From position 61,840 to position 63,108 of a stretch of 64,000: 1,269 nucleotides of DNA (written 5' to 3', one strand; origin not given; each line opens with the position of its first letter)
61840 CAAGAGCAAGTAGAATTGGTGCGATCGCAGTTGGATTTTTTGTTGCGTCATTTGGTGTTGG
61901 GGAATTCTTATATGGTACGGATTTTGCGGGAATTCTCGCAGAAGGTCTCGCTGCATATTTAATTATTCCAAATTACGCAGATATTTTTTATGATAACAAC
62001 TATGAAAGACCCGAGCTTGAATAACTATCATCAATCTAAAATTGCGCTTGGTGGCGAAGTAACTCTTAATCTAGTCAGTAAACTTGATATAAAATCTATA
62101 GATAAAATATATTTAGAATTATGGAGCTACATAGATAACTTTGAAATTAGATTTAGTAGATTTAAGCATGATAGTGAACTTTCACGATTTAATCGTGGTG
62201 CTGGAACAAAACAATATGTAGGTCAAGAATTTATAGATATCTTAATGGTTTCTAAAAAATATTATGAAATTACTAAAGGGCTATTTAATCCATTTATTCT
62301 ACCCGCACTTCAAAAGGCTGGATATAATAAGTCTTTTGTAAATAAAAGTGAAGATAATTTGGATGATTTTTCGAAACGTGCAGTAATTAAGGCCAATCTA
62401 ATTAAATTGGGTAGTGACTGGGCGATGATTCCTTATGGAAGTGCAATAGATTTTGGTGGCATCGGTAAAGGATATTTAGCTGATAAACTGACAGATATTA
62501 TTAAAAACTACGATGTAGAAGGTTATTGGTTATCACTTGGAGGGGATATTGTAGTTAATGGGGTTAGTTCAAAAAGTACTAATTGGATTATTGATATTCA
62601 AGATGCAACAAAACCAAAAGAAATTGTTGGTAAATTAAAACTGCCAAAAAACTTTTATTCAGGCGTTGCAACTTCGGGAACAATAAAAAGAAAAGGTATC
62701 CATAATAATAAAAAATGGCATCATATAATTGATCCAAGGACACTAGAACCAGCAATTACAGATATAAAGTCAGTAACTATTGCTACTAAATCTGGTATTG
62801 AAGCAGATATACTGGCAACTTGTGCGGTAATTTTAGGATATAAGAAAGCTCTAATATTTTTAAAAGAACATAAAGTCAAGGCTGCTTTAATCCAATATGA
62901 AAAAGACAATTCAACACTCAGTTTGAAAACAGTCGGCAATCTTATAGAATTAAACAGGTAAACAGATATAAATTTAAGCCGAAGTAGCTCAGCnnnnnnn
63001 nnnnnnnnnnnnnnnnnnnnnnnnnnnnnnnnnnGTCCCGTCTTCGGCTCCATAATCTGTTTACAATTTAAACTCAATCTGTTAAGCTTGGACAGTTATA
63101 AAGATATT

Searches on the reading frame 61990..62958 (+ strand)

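Call 84: search_protein_families(library=pfam, proteins=[window:61990-62958:+], max_evalue=0.0001)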
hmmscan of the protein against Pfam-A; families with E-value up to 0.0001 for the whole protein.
window:61990-62958:+ (323 aa): 1 family
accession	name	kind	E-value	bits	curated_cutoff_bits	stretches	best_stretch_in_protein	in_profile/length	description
PF02424.20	ApbE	-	5.8e-52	177.3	25.6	1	42-298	15-264/266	ApbE family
